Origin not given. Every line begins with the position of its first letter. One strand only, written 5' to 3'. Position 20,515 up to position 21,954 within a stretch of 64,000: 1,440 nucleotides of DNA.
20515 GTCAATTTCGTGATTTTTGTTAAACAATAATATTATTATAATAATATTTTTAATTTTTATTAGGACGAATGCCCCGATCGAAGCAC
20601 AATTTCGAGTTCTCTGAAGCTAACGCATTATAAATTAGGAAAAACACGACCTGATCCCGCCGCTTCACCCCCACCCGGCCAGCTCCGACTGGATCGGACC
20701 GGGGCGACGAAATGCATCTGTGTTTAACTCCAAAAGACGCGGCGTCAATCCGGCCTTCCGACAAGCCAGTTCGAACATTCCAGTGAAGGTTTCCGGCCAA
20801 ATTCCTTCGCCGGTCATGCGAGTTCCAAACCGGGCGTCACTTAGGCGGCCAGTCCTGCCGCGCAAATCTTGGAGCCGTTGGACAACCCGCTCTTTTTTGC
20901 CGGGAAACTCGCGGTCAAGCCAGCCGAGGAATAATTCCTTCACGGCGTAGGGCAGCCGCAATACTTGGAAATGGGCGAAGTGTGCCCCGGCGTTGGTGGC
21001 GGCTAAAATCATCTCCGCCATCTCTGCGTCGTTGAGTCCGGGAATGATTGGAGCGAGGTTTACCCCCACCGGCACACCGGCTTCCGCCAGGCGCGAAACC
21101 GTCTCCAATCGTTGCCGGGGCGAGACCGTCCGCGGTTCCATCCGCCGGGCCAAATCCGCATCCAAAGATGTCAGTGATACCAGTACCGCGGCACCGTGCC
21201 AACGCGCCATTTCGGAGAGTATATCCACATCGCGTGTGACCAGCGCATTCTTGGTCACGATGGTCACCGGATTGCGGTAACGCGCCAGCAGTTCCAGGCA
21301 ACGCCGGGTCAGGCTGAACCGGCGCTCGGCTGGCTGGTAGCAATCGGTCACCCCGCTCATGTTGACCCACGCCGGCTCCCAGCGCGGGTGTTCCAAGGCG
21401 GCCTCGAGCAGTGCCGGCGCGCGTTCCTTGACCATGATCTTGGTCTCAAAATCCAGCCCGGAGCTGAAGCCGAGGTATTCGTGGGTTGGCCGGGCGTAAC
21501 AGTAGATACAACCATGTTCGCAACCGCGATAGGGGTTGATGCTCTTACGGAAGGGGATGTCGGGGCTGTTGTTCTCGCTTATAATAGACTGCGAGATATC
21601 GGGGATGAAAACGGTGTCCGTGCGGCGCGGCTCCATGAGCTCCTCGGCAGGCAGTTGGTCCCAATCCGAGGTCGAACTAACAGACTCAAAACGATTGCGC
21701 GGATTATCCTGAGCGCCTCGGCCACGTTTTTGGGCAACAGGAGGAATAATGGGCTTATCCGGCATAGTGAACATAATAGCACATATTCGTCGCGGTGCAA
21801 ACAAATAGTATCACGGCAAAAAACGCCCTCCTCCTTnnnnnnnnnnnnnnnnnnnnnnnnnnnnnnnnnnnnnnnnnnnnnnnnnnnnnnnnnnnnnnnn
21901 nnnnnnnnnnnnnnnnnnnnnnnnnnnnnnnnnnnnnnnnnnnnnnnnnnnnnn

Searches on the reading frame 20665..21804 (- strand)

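Call 56: search_protein_families(library=pfam, proteins=[window:20665-21804:-], max_evalue=0.0001)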
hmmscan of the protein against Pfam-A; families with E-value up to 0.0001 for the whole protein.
window:20665-21804:- (379 aa): 1 family
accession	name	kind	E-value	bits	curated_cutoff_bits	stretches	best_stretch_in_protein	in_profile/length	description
PF04055.27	Radical_SAM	-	1.6e-17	64.6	29.5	1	89-266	1-163/166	Radical SAM superfamily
